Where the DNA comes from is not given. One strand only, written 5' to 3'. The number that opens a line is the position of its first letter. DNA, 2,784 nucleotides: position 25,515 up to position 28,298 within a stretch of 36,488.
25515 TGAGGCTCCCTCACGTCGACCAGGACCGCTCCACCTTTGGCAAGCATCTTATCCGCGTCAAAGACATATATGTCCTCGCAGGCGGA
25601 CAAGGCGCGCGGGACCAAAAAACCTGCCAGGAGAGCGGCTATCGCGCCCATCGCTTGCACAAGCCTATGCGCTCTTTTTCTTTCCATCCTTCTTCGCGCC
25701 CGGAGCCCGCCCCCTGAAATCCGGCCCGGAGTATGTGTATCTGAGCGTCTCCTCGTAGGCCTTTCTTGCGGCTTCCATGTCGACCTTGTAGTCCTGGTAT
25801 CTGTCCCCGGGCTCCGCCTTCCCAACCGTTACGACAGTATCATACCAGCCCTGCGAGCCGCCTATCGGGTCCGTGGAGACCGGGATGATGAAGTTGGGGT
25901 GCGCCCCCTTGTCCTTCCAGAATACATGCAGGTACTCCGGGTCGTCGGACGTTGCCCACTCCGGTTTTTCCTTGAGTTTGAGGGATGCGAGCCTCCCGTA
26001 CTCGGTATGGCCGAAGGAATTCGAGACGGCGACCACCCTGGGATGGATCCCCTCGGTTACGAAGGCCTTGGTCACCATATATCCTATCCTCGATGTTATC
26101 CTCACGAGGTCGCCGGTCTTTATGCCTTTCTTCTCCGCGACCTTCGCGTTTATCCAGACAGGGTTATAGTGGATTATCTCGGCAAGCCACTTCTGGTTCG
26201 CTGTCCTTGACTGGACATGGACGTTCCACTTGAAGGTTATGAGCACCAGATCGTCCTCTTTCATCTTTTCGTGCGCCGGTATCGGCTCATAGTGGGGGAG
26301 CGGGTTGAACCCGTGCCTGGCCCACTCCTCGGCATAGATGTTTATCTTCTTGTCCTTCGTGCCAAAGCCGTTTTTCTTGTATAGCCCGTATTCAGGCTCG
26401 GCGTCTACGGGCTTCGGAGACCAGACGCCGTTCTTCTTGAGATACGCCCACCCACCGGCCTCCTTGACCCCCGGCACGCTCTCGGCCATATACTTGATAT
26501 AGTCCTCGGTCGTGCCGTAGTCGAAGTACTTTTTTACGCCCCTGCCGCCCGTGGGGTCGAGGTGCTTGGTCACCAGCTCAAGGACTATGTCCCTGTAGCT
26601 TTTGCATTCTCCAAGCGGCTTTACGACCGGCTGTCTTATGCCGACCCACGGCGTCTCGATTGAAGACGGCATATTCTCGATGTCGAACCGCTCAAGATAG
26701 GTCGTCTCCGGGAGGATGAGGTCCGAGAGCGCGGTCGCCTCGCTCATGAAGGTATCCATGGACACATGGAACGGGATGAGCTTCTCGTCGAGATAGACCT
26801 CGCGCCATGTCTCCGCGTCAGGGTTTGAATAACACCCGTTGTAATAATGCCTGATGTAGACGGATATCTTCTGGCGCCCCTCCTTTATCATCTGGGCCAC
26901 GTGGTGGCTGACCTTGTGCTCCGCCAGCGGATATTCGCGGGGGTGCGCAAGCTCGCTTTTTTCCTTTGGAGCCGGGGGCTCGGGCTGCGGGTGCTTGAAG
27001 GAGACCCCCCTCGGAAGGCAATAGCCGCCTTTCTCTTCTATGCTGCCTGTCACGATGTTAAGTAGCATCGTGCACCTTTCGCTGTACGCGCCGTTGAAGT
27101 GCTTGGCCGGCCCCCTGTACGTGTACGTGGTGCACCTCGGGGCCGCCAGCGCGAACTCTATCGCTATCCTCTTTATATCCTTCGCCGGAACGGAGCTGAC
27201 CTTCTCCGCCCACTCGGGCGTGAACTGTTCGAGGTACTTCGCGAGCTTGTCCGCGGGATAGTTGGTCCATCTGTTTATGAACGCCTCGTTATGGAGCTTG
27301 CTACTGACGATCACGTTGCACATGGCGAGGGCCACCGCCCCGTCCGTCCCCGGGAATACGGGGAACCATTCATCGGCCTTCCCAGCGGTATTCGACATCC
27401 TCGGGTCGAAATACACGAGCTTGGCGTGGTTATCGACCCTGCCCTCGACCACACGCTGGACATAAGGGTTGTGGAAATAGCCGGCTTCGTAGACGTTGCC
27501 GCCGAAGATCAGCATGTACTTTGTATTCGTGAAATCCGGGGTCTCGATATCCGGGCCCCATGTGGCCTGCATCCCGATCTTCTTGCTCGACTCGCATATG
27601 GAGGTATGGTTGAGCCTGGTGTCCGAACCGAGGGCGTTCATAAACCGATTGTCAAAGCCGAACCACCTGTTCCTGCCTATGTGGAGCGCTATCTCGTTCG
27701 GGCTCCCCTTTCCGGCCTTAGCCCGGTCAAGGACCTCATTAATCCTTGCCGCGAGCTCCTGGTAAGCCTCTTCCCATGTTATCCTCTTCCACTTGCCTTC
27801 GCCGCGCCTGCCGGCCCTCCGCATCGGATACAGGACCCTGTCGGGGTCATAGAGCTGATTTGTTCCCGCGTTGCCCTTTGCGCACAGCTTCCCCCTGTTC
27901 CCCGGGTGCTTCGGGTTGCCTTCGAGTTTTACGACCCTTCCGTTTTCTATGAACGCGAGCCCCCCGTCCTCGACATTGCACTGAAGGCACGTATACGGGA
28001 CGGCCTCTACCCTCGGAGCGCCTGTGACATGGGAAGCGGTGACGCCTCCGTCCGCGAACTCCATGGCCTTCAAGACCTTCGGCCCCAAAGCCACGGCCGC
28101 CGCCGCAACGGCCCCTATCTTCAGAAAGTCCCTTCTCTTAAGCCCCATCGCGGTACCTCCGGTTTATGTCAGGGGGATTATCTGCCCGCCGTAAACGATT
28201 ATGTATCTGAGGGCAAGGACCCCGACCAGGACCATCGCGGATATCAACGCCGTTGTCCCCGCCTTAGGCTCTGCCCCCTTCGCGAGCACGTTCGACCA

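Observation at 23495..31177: Seven-gene OM-barrel / B-C-A molybdoenzyme / lipoprotein-rhodanese / TorD / polyferredoxin operon: candidate undescribed chalcogen-respiration module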

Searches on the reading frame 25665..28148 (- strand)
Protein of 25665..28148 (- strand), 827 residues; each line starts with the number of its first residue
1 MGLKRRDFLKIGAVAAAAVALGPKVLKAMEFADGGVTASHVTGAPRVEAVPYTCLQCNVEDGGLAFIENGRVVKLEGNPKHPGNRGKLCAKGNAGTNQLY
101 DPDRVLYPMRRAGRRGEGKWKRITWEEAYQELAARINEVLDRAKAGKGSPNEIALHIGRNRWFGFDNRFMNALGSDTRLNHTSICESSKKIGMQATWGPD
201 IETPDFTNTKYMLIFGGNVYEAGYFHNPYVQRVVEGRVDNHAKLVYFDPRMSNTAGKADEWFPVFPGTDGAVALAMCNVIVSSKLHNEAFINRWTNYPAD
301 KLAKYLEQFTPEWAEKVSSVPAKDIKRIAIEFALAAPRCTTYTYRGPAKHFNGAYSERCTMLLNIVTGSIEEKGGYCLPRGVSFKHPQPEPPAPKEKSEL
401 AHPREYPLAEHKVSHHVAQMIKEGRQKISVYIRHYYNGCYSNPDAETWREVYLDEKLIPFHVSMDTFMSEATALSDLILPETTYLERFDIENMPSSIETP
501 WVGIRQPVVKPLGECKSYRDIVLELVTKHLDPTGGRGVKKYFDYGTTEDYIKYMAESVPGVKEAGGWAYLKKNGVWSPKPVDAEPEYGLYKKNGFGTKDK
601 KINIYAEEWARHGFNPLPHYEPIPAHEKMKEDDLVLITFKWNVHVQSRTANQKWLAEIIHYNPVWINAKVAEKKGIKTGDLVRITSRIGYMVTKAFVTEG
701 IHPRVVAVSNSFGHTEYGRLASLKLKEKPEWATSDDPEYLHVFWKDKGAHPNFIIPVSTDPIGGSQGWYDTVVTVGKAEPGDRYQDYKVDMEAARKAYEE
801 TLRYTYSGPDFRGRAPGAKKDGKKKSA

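Call 4: search_protein_families(library=pfam, proteins=[window:25665-28148:-], max_evalue=0.01)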
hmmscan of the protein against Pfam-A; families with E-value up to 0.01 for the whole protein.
window:25665-28148:- (827 aa): 5 families
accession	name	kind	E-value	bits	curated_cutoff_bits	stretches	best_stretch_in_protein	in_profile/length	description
PF00384.28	Molybdopterin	-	3.1e-26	92.7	24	1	104-526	1-351/353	Molybdopterin oxidoreductase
PF01568.27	Molydop_binding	-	3.4e-17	62.9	26.8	1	634-764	1-102/110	Molydopterin dinucleotide binding domain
PF04879.21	Molybdop_Fe4S4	-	2.1e-08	34.4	22.7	1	54-100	8-54/55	Molybdopterin oxidoreductase Fe4S4 domain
PF10518.14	TAT_signal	-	5.7e-06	26.4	22.7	1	3-22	2-21/21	TAT (twin-arginine translocation) pathway signal sequence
PF10399.14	UCR_Fe-S_N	-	0.0057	16.5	24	0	4-21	10-27/41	Ubiquitinol-cytochrome C reductase Fe-S subunit TAT signal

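Call 5: search_protein_families(library=ncbifam, proteins=[window:25665-28148:-], max_evalue=0.01)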
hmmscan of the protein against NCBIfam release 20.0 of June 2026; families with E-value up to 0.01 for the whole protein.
window:25665-28148:- (827 aa): 26 families (the best 25 are shown)
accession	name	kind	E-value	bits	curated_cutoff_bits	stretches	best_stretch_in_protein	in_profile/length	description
NF012032.0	PRK15488.1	equivalog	4.6e-112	375.4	694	2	2-378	2-363/759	thiosulfate reductase PhsA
TIGR02166.1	dmsA_ynfE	subfamily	4.9e-78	263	777.7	1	3-710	1-750/794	DMSO/selenate family reductase complex A subunit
TIGR01591.1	Fdh-alpha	equivalog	6.3e-59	199.7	666.25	2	54-378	3-319/672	formate dehydrogenase subunit alpha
NF041714.1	arsenate_red_ArrA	equivalog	4.5e-57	193.8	1600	3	3-293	3-294/848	arsenate respiratory reductase molybdopterin-containing subunit ArrA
TIGR03479.1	DMSO_red_II_alp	subfamily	3.8e-52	177.5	984.75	3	85-298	101-310/913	molybdopterin-dependent oxidoreductase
NF011566.1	PRK14990.1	exception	7.5e-51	173.1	1600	1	41-710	59-770/814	dimethylsulfoxide reductase subunit A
NF041783.2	mnquin_red_QrcB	equivalog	7.8e-50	169.8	440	2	1-528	1-502/695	menaquinone reductase molybdopterin-binding-like subunit QrcB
NF041885.1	selenate_YnfE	exception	1.2e-48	165.6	1675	1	2-711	2-760/805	selenate/tellurate reductase subunit YnfE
NF041884.1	selenate_YnfF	exception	2.7e-48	164.5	1650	1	5-710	3-752/798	selenate/tellurate reductase subunit YnfF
NF047855.1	AssmNtatRedNasC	equivalog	2.9e-40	138.3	1100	2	50-375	25-342/708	assimilatory nitrate reductase catalytic subunit NasC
NF011567.1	PRK14991.1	equivalog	1e-37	129.4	1750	4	84-132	136-184/1022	tetrathionate reductase subunit TtrA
TIGR01553.1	formate-DH-alph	equivalog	8.7e-35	119.8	814.2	2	3-297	2-306/1009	formate dehydrogenase-N subunit alpha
TIGR00509.1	bisC_fam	subfamily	1.3e-26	93.2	1017.55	2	465-710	447-705/772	molybdopterin guanine dinucleotide-containing S/N-oxide reductase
NF010055.0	PRK13532.1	equivalog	9.3e-23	80.4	904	1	1-297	1-293/830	nitrate reductase catalytic subunit NapA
NF042978.1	EthbenzDh_ebdA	equivalog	7.4e-22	76.9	2000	1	87-298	125-332/977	ethylbenzene dehydrogenase subunit alpha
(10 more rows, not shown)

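Call 9: find_homologous_proteins(query=window:25665-28148:-, max_evalue=1e-30)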
Query window:25665-28148:- (827 aa): 2750 proteins with E <= 1e-30 among 8000 candidates; the best 120 are listed.
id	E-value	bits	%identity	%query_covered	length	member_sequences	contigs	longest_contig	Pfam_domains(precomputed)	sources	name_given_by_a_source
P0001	0.0e+0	1883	95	100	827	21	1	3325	PF10518.15,PF00384.28,PF01568.28,PF04879.22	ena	-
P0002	0.0e+0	1707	85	100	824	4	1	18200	PF10518.15,PF00384.28,PF01568.28,PF04879.22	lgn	-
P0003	0.0e+0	1689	85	98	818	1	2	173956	PF10518.15,PF00384.28,PF01568.28,PF04879.22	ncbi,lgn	-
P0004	0.0e+0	1631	82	99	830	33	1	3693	PF00384.28,PF01568.28,PF04879.22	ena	-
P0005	0.0e+0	1620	81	100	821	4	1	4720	PF10518.15,PF00384.28,PF01568.28,PF04879.22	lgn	-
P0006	0.0e+0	1561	77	99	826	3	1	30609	PF00384.28,PF01568.28,PF04879.22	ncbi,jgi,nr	ncbi:MAG: molybdopterin-dependent oxidoreductase [Deltaproteobacteria bacterium]|nr:molybdopterin-de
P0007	0.0e+0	1049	57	97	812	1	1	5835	PF00384.28,PF01568.28,PF04879.22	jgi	jgi:anaerobic selenocysteine-containing dehydrogenase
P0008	0.0e+0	1048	58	99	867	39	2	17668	PF00384.28,PF01568.28,PF04879.22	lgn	-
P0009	0.0e+0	1047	54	97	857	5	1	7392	PF10518.15,PF00384.28,PF01568.28,PF04879.22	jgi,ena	-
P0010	0.0e+0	1036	56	99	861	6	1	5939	PF10518.15,PF00384.28,PF01568.28,PF04879.22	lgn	-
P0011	0.0e+0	1033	57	98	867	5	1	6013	PF00384.28,PF01568.28,PF04879.22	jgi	jgi:anaerobic selenocysteine-containing dehydrogenase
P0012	0.0e+0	1031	52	97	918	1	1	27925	PF00384.28,PF01568.28,PF04879.22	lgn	-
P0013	0.0e+0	1028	55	98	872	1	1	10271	PF00384.28,PF01568.28,PF04879.22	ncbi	-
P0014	0.0e+0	1027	55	97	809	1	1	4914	PF00384.28,PF01568.28,PF04879.22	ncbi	-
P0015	0.0e+0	1027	54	98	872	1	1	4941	PF00384.28,PF01568.28,PF04879.22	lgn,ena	-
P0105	8.4e-293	992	53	98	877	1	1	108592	PF00384.28,PF01568.28,PF04879.22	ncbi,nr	ncbi:molybdopterin-dependent oxidoreductase [Thauera aromatica]|nr:molybdopterin-dependent oxidoredu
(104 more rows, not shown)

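Call 10: search_solved_structures(query=window:25665-28148:-, max_evalue=1e-10)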
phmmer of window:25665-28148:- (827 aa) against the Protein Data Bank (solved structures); distinct sequences matched with E-value up to 1e-10: 42.
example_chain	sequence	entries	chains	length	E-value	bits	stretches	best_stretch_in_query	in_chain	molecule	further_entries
2vpw_A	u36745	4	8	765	1.5e-66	228.4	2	4-397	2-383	THIOSULFATE REDUCTASE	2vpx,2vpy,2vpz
6cz7_A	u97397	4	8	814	9.6e-54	186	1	51-530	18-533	ArrA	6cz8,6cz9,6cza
2e7z_A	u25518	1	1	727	1.9e-36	128.8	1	78-371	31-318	Acetylene hydratase Ahy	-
9wxb_B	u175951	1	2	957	1.2e-31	112.9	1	43-374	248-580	Formate dehydrogenase alpha subunit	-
9vap_A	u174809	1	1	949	2.6e-31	111.9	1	1-375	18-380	Formate dehydrogenase molybdopterin-binding subunit FdhA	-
5e7o_A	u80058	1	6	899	7e-31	110.4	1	79-293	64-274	DMSO reductase family type II enzyme, molybdopterin subunit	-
4ydd_A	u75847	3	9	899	7.4e-31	110.3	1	79-293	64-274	DMSO reductase family type II enzyme, molybdopterin subunit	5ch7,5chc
7qv7_S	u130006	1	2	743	6.5e-30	107.2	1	48-381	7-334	Hydrogen dependent carbon dioxide reductase subunit FdhF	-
7bkb_D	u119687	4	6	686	4.3e-28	101.2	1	50-712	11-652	Formate dehydrogenase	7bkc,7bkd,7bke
9t1s_L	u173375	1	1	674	2.3e-26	95.5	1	53-716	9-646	formate dehydrogenase (coenzyme F420)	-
6tg9_A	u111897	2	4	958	3.5e-26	94.9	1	43-374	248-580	Formate dehydrogenase subunit alpha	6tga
1kqf_A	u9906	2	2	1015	2e-23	85.8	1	3-297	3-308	FORMATE DEHYDROGENASE, NITRATE-INDUCIBLE, MAJOR SUBUNIT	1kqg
2jim_A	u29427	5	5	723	1.5e-22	82.9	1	52-375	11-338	PERIPLASMIC NITRATE REDUCTASE | PROTEIN (PERIPLASMIC NITRATE REDUCTASE)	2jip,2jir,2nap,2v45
2jio_A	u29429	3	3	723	7.1e-22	80.6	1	52-375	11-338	PERIPLASMIC NITRATE REDUCTASE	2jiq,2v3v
7vw6_A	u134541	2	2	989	2.1e-21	79.1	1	53-375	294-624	Formate dehydrogenase | Tungsten-containing formate dehydrogenase alpha subunit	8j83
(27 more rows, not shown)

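Call 11: find_encoding_contigs(protein=P0003, flank=10000, max_places=2)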
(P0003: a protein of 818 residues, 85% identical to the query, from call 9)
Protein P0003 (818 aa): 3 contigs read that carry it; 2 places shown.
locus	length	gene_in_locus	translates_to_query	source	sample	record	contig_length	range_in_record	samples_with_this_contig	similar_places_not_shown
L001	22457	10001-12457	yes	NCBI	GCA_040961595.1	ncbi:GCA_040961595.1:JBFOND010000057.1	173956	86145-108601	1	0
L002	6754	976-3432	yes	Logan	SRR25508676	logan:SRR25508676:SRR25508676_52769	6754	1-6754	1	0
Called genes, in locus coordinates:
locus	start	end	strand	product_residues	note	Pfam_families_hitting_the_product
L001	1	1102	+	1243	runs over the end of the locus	PF00384:Molybdopterin, PF28599:NarG_dom_V, PF01568:Molydop_binding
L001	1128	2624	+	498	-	PF13247:Fer4_11, PF12838:Fer4_7 (weak), PF13237:Fer4_10, PF14711:Nitr_red_bet_C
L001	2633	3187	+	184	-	-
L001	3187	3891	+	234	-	PF02665:Nitrate_red_gam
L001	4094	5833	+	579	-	PF07690:MFS_1 (faint)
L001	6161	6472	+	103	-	PF10967:DUF2769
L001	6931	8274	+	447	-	-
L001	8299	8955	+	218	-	PF12797:Fer4_2 (weak), PF12838:Fer4_7 (weak), PF13187:Fer4_9 (faint), PF13237:Fer4_10 (weak), PF13247:Fer4_11, PF12838:Fer4_7 (weak), PF00037:Fer4 (weak), PF12837:Fer4_6 (weak)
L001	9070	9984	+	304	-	PF03916:NrfD, PF14589:NrfD_2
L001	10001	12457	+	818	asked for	PF10518:TAT_signal (weak), PF04879:Molybdop_Fe4S4, PF00384:Molybdopterin, PF01568:Molydop_binding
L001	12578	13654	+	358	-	PF12837:Fer4_6 (faint), PF12838:Fer4_7 (faint), PF13187:Fer4_9 (faint)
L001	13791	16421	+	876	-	PF00133:tRNA-synt_1, PF09334:tRNA-synt_1g, PF13603:tRNA-synt_1_2, PF00133:tRNA-synt_1, PF08264:Anticodon_1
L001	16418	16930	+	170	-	PF04390:LptE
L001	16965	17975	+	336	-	PF06144:DNA_pol3_delta, PF21694:DNA_pol3_delta_C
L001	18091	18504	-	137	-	PF02823:ATP-synt_DE_N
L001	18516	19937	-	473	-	PF02874:ATP-synt_ab_N, PF00006:ATP-synt_ab, PF22919:ATP-synt_VA_C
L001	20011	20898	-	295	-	PF00231:ATP-synt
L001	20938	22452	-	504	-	PF02874:ATP-synt_ab_N, PF00006:ATP-synt_ab, PF00306:ATP-synt_ab_C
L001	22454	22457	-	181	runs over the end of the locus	PF00213:OSCP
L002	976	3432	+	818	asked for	PF10518:TAT_signal (weak), PF04879:Molybdop_Fe4S4, PF00384:Molybdopterin, PF01568:Molydop_binding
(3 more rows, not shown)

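Call 12: find_encoding_contigs(protein=P0006, flank=10000, max_places=2)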
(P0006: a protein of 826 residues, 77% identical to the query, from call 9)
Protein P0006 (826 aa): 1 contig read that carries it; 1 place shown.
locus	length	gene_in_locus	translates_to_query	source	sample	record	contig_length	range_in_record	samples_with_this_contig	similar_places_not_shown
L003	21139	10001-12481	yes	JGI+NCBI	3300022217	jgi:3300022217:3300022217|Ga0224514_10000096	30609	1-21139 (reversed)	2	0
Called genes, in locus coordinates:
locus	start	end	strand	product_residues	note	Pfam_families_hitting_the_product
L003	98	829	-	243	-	PF00072:Response_reg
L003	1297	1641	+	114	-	PF12840:HTH_20 (weak), PF01022:HTH_5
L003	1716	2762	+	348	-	PF01758:SBF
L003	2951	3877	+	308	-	PF12974:Phosphonate-bd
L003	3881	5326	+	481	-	PF17203:sCache_3_2, PF00672:HAMP, PF00512:HisKA, PF02518:HATPase_c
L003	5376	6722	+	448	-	PF00072:Response_reg, PF00158:Sigma54_activat, PF14532:Sigma54_activ_2, PF07728:AAA_5 (faint), PF25601:AAA_lid_14, PF02954:HTH_8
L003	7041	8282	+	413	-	PF13609:Porin_4 (faint)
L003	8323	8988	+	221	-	PF12797:Fer4_2 (weak), PF13237:Fer4_10 (faint), PF12838:Fer4_7 (weak), PF13187:Fer4_9 (faint), PF13247:Fer4_11, PF00037:Fer4 (weak), PF12837:Fer4_6 (weak)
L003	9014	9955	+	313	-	PF03916:NrfD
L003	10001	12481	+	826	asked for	PF04879:Molybdop_Fe4S4 (weak), PF00384:Molybdopterin, PF01568:Molydop_binding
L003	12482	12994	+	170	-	PF00581:Rhodanese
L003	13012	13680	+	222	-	PF02613:Nitrate_red_del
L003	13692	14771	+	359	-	PF13187:Fer4_9 (faint), PF14697:Fer4_21 (faint), PF25160:LdpA_Fe-S-bd, PF12838:Fer4_7 (weak), PF13484:Fer4_16 (faint), PF00037:Fer4, PF12837:Fer4_6 (weak), PF12838:Fer4_7 (weak)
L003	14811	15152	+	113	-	PF09098:Dehyd-heme_bind (weak)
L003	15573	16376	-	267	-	PF01925:TauE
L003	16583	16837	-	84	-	PF09932:DUF2164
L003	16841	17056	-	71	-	PF01361:Tautomerase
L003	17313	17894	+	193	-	PF13505:OMP_b-brl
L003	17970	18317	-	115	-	-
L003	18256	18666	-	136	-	-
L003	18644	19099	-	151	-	-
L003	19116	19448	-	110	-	-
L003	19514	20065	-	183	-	PF01243:PNPOx_N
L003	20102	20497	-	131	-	PF00903:Glyoxalase, PF12681:Glyoxalase_2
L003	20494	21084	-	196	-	PF20329:DUF6624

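Call 13: find_encoding_contigs(protein=P0105, flank=10000, max_places=2)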
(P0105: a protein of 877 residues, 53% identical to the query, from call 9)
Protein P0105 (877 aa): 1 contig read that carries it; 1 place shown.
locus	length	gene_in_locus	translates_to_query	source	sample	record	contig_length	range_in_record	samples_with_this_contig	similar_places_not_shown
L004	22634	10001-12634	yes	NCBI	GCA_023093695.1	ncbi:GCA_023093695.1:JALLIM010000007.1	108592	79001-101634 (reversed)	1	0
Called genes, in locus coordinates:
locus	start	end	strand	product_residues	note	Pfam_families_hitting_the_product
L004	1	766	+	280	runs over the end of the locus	PF00005:ABC_tran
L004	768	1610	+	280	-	PF00528:BPD_transp_1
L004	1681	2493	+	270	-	PF00528:BPD_transp_1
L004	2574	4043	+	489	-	PF03773:ArsP_1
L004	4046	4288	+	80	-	PF13192:Thioredoxin_3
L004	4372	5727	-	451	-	PF00072:Response_reg, PF00158:Sigma54_activat, PF14532:Sigma54_activ_2, PF07728:AAA_5 (weak), PF25601:AAA_lid_14, PF02954:HTH_8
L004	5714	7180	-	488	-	PF00672:HAMP (weak), PF00512:HisKA, PF02518:HATPase_c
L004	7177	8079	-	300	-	PF12974:Phosphonate-bd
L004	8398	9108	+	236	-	PF12797:Fer4_2 (weak), PF12837:Fer4_6 (faint), PF13237:Fer4_10 (faint), PF13187:Fer4_9 (faint), PF13247:Fer4_11, PF00037:Fer4 (weak), PF12797:Fer4_2 (weak), PF12838:Fer4_7 (weak)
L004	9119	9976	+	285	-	PF03916:NrfD, PF14589:NrfD_2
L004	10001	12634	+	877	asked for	PF04879:Molybdop_Fe4S4, PF00384:Molybdopterin, PF01568:Molydop_binding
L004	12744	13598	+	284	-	PF02613:Nitrate_red_del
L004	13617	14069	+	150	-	-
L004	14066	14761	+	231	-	-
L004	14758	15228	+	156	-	-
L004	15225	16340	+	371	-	PF12837:Fer4_6 (faint), PF00037:Fer4 (faint), PF12838:Fer4_7, PF13484:Fer4_16 (faint), PF12838:Fer4_7, PF13187:Fer4_9 (weak), PF13237:Fer4_10 (weak), PF14697:Fer4_21 (weak)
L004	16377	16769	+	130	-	-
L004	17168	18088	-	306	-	PF01370:Epimerase, PF04321:RmlD_sub_bind, PF16363:GDP_Man_Dehyd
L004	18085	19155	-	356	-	PF01073:3Beta_HSD, PF01370:Epimerase, PF02719:Polysacc_synt_2, PF04321:RmlD_sub_bind, PF16363:GDP_Man_Dehyd, PF07993:NAD_binding_4 (weak)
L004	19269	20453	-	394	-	PF07143:AttH, PF17186:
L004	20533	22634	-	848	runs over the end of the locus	PF02687:FtsX, PF12704:MacB_PCD (weak), PF02687:FtsX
